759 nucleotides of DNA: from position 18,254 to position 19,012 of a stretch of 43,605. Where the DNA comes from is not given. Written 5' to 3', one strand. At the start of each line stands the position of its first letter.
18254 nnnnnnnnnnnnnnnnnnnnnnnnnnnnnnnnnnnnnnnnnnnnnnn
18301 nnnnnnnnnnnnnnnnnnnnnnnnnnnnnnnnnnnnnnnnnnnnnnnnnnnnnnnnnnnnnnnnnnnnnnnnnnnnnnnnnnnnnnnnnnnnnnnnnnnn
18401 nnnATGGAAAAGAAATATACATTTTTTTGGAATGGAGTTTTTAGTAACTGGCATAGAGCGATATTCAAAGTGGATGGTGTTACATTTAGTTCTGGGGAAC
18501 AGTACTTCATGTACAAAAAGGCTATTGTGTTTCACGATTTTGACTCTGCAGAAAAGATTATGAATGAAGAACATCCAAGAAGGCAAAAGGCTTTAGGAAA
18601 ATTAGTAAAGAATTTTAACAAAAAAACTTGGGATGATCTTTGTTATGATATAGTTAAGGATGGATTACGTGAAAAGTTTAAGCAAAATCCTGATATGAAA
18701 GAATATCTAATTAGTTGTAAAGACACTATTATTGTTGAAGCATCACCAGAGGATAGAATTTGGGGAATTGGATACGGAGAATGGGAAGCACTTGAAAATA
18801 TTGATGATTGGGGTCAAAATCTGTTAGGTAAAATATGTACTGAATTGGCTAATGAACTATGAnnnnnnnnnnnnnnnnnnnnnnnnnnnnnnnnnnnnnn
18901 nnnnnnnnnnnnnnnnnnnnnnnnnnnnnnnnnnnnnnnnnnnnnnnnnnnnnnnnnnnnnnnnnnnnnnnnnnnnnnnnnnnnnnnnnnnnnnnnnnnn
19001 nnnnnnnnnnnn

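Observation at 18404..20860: One clear NADAR-family protein and a divergent second one: candidate anti-DarT (DNA ADP-ribosylation reversal) functions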

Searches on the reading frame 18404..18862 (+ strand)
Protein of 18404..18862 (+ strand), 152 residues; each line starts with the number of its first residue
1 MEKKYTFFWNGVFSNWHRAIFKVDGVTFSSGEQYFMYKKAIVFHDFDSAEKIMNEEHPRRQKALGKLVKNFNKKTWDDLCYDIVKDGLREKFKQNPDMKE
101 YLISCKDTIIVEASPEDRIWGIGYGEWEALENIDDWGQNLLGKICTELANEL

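Call 3: search_protein_families(library=pfam, proteins=[window:18404-18862:+], max_evalue=0.1)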
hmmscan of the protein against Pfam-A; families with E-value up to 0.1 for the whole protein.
window:18404-18862:+ (152 aa): 2 families
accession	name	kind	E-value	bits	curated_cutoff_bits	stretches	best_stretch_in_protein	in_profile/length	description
PF08719.17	NADAR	-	4.4e-45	154.3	35.1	1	10-152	10-162/163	NADAR domain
PF16654.10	DAPDH_C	-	0.095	13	30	0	3-41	22-58/154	Diaminopimelic acid dehydrogenase C-terminal domain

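Call 4: search_protein_families(library=ncbifam, proteins=[window:18404-18862:+], max_evalue=1)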
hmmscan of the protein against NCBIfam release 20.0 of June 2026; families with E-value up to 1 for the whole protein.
window:18404-18862:+ (152 aa): 3 families
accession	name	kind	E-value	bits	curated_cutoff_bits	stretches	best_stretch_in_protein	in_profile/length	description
TIGR02464.1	ribofla_fusion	equivalog_domain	2e-41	141.8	73.7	1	11-151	11-151/153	riboflavin biosynthesis intermediates N-glycosidase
NF053876.1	DS32_2_antiphage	equivalog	5.9e-12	45.1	240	1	22-151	31-154/181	NADAR family anti-phage protein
TIGR03776.1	RPE5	domain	0.094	12.6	29.45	1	48-62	20-34/43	palindromic element RPE5 domain-containing protein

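Call 5: search_protein_families(library=phrogs, proteins=[window:18404-18862:+], max_evalue=0.01)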
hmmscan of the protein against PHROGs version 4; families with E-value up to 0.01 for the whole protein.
window:18404-18862:+ (152 aa): 1 family
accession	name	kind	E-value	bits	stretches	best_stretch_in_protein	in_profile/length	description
phrog_1017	-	unknown function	1.4e-43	149.8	1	2-151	5-151/170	-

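Call 8: search_solved_structures(query=window:18404-18862:+, max_evalue=1, show_alignments=2)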
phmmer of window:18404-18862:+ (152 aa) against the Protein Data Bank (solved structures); distinct sequences matched with E-value up to 1: 3.
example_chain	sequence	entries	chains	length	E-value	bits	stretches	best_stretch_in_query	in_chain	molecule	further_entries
8bau_A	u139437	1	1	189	5.2e-13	52.5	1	11-124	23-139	NADAR domain-containing protein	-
2b3w_A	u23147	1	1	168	3.1e-09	40.2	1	11-125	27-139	Hypothetical protein ybiA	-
2bde_A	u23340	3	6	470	0.2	14.8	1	70-109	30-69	cytosolic IMP-GMP specific 5'-nucleotidase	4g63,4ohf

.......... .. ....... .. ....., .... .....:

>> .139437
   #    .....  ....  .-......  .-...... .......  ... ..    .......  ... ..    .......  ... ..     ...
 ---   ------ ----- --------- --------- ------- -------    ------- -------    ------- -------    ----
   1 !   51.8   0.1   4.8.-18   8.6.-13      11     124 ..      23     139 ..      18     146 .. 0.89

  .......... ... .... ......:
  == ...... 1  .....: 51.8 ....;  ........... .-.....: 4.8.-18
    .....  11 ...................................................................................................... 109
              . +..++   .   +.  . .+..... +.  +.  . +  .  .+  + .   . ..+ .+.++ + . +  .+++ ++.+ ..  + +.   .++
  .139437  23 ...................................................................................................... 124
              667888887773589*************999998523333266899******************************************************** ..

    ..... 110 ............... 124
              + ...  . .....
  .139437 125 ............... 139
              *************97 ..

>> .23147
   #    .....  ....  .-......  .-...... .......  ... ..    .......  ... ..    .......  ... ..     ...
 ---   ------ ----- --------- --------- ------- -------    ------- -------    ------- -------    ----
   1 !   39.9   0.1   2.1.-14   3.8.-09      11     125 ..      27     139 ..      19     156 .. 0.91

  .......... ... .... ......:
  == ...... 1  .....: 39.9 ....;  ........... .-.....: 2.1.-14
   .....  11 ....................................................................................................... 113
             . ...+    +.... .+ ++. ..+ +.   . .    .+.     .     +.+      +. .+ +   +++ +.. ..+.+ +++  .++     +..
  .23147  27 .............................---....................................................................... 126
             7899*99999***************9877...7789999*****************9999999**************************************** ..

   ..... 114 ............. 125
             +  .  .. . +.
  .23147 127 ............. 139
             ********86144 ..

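Call 22: search_dna_similar(query=window:18404-18862:+, collection=phages, mode=protein, max_rows=40, rows=spread)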
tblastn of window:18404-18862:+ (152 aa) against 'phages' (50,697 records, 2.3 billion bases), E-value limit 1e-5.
Records with a match: 747; places in all: 748; records where one place covers at least 80% of the query: 743.
Best place of each record, by identity: <60% 747.
By first word of the organism name: Staphylococcus 233; Escherichia 116; Listeria 55; Enterococcus 47; Bacillus 44; Klebsiella 36; Xanthomonas 20; Streptomyces 19; Prevotella 15; Cronobacter 15; and 32 more.
By host as written in the record: Staphylococcus aureus 84; - 74; Listeria monocytogenes 44; Escherichia coli 30; Escherichia coli K-12 MG1655 18; Prevotella sp. 15; Staphylococcus sp. 15; Klebsiella pneumoniae 14; and 211 more.
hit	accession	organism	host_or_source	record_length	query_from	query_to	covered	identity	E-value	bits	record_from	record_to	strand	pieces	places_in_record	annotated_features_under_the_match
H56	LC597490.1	Bacillus phage vB_BceM_WH1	Bacillus cereus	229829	5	148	95%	47.9%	8e-37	138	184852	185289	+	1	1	NADAR family protein_gp217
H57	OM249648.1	Vibrio phage phiKT1024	Vibrio sp.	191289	1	152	100%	40.9%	8e-32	124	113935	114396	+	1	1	putative NADAR family protein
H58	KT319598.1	Listeria phage WIL-2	Listeria monocytogenes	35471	1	148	97%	41.5%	4e-26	108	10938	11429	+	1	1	record has no annotation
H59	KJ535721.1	Listeria phage List-36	Listeria monocytogenes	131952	1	148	97%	41.5%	7e-26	107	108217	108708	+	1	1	hypothetical protein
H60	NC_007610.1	Listeria phage P100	Listeria monocytogenes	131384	1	148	97%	40.9%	2e-25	106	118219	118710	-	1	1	gp158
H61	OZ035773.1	Justusliebigvirus VEcB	-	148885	4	149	96%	41.1%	1e-24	103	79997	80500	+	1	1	record has no annotation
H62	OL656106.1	Salmonella phage UAB_1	Salmonella enterica subsp. enterica ...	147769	4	149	96%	41.1%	2e-24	103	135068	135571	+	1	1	hypothetical protein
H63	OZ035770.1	Justusliebigvirus alia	-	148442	4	149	96%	41.1%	3e-24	102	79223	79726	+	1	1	record has no annotation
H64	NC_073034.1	Stenotrophomonas phage vB_SmaS-AXL_1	Stenotrophomonas maltophilia D1585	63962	4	152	98%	39.1%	4e-31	122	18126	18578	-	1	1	YbiA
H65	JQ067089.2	Pseudomonas phage PaMx28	Pseudomonas aeruginosa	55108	3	152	99%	38.2%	2e-28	114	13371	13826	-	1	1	ybiA: putative YbiA-like protein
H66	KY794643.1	Staphylococcus phage vB_Sau_S24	Staphylococcus aureus ATCC 25923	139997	3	148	96%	38.8%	9e-24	101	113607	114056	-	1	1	hypothetical protein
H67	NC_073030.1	Xanthomonas phage Mallos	Xanthomonas translucens pv. translucens ...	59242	3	152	99%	37.5%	1e-26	109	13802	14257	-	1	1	putative YbiA-like protein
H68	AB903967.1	Staphylococcus phage phiSA12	Staphylococcus aureus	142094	3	148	96%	38.0%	1e-23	100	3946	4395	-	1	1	hypothetical protein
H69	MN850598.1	Escherichia phage nieznany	Escherichia coli K-12 MG1655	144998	4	148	95%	38.1%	5e-18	85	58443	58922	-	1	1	hypothetical protein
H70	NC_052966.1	Xanthomonas phage Xoo-sp2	Xanthomonas oryzae pv. oryzae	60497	2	152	99%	36.6%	8e-30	118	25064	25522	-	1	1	GTP cyclohydrolase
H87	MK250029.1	Prevotella phage Lak-C1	Prevotella sp.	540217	12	152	93%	36.8%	4e-21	94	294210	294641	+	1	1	record has no annotation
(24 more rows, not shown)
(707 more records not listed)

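Call 26: find_homologous_proteins(query=window:18404-18862:+)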
Query window:18404-18862:+ (152 aa): 598 proteins with E <= 0.001 among 606 candidates; the best 120 are listed.
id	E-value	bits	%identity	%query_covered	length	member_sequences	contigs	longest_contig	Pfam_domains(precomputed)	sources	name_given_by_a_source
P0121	5.2e-96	337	94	100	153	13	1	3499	PF08719.18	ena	-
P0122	8.2e-82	291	80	97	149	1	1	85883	PF08719.18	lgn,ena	-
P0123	1.1e-77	277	74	99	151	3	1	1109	PF08719.18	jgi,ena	-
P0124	2.1e-75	270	74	99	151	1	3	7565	PF08719.18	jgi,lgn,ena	-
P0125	1.0e-71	258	72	100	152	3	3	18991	PF08719.18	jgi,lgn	jgi:hypothetical protein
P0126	2.0e-58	215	64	100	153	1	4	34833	PF08719.18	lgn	-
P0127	7.3e-58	213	61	98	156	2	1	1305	PF08719.18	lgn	-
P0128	1.4e-56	209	60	98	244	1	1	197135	PF08719.18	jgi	-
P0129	4.1e-56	207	61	97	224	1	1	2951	PF08719.18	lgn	-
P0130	4.3e-56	207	59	99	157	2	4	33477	PF08719.18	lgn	-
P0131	8.5e-56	206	60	99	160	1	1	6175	PF08719.18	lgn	-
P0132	9.7e-56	206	59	97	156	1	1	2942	PF08719.18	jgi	jgi:ribA/ribD-fused uncharacterized protein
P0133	9.8e-56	206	62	98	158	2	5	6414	PF08719.18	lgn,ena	-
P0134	1.0e-55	206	62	98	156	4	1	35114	PF08719.18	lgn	-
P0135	3.2e-55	204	59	100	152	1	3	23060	PF08719.18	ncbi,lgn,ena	-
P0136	3.8e-55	204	60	100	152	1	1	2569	PF08719.18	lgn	-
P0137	4.4e-55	204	62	100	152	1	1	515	PF08719.18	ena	-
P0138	5.1e-55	204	59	92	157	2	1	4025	PF08719.18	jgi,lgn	jgi:hypothetical protein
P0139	7.4e-55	203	62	98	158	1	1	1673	PF08719.18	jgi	jgi:hypothetical protein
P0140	1.4e-54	202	61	98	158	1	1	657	PF08719.18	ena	-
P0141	1.5e-54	202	61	100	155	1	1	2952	PF08719.18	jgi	jgi:ribA/ribD-fused uncharacterized protein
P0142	4.2e-54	201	60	98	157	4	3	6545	PF08719.18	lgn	-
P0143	6.4e-54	200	60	98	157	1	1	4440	PF08719.18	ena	-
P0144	9.0e-54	200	59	98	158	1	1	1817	PF08719.18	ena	-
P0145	9.7e-54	200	58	97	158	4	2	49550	PF08719.18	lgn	-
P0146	2.7e-53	198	60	98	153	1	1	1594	PF08719.18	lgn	-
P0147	2.9e-53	198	58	98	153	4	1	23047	PF08719.18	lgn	-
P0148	5.4e-53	197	59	98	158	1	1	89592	PF08719.18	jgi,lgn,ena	-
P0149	1.1e-52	196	58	98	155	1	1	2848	PF08719.18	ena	-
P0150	1.9e-52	195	60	100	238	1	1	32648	PF08719.18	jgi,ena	-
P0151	2.2e-52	195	56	98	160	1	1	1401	PF08719.18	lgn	-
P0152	2.8e-52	195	57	100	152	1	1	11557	PF08719.18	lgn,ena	-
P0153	4.6e-52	194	58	100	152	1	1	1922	PF08719.18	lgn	-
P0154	5.1e-52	194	61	99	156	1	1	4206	PF08719.18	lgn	-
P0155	5.4e-52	194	55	98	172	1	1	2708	PF08719.18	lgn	-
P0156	6.4e-52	194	59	99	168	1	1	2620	PF08719.18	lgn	-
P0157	1.2e-51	193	59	97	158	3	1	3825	PF08719.18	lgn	-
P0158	2.0e-51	192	58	97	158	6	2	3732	PF08719.18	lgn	-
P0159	5.3e-51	191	57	100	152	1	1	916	PF08719.18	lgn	-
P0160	6.6e-51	190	57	97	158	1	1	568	PF08719.18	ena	-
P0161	8.3e-51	190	60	97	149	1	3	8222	PF08719.18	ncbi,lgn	ncbi:MAG: NADAR family protein [Saprospiraceae bacterium]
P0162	8.7e-51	190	58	100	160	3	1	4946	PF08719.18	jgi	jgi:hypothetical protein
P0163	9.0e-51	190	56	100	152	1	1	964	PF08719.18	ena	-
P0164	1.3e-50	189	56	96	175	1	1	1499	PF08719.18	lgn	-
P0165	1.3e-50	189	53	100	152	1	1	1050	PF08719.18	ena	-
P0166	1.9e-50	189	59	99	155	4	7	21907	PF08719.18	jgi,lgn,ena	-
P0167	2.6e-50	188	56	98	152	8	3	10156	PF08719.18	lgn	-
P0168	4.8e-50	188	55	100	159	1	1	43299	PF08719.18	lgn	-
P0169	5.4e-50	187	59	98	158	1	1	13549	PF08719.18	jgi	-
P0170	9.3e-50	187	58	100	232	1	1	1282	PF08719.18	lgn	-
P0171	3.3e-49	185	56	98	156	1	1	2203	PF08719.18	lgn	-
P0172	4.5e-49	184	56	99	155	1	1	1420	PF08719.18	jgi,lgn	jgi:hypothetical protein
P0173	6.5e-49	184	55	97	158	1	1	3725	PF08719.18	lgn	-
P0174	1.6e-48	183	56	98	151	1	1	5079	PF08719.18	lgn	-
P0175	2.1e-48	182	72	72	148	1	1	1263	PF08719.18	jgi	jgi:hypothetical protein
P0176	3.3e-48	182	55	97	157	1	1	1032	PF08719.18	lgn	-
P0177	3.3e-48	182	57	97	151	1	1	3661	PF08719.18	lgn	-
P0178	5.5e-48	181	55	97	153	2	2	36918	PF08719.18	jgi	jgi:hypothetical protein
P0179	5.6e-48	181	57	89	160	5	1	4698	PF08719.18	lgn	-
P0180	5.7e-48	181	55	99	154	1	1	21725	PF08719.18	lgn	-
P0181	9.2e-48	180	54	98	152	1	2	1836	PF08719.18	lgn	-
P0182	4.7e-47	178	56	99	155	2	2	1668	PF08719.18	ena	-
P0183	8.7e-47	177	54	100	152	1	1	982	PF08719.18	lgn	-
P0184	1.1e-46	177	51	97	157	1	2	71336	PF08719.18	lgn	-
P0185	1.7e-46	176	56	95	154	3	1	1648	PF08719.18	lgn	-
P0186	7.3e-46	174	50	99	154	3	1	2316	PF08719.18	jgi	jgi:ribA/ribD-fused uncharacterized protein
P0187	8.6e-46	174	52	99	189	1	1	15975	PF08719.18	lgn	-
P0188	1.3e-45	173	55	98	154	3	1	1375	PF08719.18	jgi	jgi:ribA/ribD-fused uncharacterized protein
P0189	2.0e-45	173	55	98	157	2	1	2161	PF08719.18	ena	-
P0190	3.1e-45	172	54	98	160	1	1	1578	PF08719.18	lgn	-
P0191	5.7e-45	171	51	99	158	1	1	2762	PF08719.18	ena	-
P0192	7.6e-45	171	53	100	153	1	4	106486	PF08719.18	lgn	-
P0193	9.3e-45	170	56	99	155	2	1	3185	PF08719.18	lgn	-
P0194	1.3e-44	170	53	98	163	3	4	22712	PF08719.18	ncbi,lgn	-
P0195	1.7e-44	170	53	100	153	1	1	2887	PF08719.18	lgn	-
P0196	2.3e-44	169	56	98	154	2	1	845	PF08719.18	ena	-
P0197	3.9e-44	168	50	100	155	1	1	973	PF08719.18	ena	-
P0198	6.4e-44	168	51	97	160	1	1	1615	PF08719.18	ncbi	-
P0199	9.6e-44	167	53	100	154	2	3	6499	PF08719.18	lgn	-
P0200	3.0e-43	165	53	98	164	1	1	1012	PF08719.18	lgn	-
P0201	5.3e-43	165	50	99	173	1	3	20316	PF08719.18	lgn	-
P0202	4.9e-42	162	52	96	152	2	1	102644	PF08719.18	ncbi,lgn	-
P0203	5.7e-42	161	51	100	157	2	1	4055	PF08719.18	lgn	-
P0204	6.1e-42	161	52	98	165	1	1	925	PF08719.18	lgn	-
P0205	7.7e-42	161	47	100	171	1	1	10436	PF08719.18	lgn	-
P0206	1.3e-41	160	52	98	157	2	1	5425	PF08719.18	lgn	-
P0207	2.6e-41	159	51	97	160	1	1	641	PF08719.18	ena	-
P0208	8.4e-41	158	49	98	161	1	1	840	PF08719.18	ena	-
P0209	9.4e-41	157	54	98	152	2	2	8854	PF08719.18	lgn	-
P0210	1.4e-40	157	54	98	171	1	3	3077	PF08719.18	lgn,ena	-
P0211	1.7e-40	157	54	98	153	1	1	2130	PF08719.18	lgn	-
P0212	1.9e-40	156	50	97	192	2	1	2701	PF08719.18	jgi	jgi:ribA/ribD-fused uncharacterized protein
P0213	2.1e-40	156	50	99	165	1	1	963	PF08719.18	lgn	-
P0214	2.2e-40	156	50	95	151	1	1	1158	PF08719.18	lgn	-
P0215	2.3e-40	156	50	95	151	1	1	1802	PF08719.18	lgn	-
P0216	3.0e-40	156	50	98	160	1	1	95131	PF08719.18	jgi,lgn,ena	-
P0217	3.0e-40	156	52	96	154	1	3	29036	PF08719.18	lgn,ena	-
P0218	3.4e-40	156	50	95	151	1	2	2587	PF08719.18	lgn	-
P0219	8.0e-40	154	46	99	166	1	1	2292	PF08719.18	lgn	-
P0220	1.0e-39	154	49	99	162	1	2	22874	PF08719.18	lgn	-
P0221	1.4e-39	154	53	98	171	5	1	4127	PF08719.18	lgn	-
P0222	1.7e-39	153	47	98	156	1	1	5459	PF08719.18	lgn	-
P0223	1.9e-39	153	50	98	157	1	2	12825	PF08719.18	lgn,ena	-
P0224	2.0e-39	153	50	99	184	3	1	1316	PF08719.18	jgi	-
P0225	2.3e-39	153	52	98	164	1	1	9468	PF08719.18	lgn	-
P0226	2.3e-39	153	56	80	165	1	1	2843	PF08719.18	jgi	jgi:ribA/ribD-fused uncharacterized protein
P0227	2.5e-39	153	52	91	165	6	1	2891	PF08719.18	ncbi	-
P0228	2.7e-39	153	52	98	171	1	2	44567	PF08719.18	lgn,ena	-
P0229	4.7e-39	152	50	99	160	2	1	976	PF08719.18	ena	-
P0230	6.1e-39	151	48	99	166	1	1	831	PF08719.18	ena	-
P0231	6.1e-39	151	47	100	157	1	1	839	PF08719.18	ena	-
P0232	7.0e-39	151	47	99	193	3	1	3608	PF08719.18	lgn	-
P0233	9.0e-39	151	48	100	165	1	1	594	PF08719.18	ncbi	-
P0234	1.0e-38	151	50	91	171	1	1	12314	PF08719.18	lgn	-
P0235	1.1e-38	151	57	80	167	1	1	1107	PF08719.18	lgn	-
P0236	1.3e-38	150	49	100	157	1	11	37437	PF08719.18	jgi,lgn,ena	jgi:ribA/ribD-fused uncharacterized protein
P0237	1.3e-38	150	55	80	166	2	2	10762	PF08719.18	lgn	-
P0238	1.4e-38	150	55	81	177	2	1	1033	PF08719.18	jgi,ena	-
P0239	2.1e-38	150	50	97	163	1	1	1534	PF08010.17,PF08719.18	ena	-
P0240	2.3e-38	150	56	80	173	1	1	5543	PF08719.18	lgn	-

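Call 36: find_encoding_contigs(protein=P0122, flank=10000, max_places=2)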
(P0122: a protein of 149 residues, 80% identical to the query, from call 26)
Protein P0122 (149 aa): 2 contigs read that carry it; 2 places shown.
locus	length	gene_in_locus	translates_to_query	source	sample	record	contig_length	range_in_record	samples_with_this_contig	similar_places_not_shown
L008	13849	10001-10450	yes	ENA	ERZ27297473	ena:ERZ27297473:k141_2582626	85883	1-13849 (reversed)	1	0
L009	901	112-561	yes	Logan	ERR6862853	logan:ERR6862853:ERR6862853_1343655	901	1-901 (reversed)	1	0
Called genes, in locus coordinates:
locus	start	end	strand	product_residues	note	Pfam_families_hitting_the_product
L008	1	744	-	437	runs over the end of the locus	-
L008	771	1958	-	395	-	-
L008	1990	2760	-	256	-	PF08433:KTI12 (faint), PF13671:AAA_33 (faint)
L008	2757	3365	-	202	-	-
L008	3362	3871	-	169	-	-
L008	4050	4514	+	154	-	-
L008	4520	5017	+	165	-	-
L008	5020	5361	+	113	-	-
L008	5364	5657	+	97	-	-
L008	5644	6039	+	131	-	-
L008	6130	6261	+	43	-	-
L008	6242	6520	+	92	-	-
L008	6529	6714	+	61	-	-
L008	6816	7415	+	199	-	-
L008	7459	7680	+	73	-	-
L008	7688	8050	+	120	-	-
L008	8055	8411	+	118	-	-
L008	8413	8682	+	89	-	-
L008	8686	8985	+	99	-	-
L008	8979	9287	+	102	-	-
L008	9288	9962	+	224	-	PF09414:RNA_ligase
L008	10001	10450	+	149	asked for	PF08719:NADAR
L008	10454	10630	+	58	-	-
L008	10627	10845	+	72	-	-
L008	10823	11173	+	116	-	-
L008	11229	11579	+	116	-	-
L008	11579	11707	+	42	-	-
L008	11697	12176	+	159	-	-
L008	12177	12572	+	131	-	-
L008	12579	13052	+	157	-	PF08010:Phage_30_3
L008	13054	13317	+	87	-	-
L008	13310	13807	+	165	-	-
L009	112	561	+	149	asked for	PF08719:NADAR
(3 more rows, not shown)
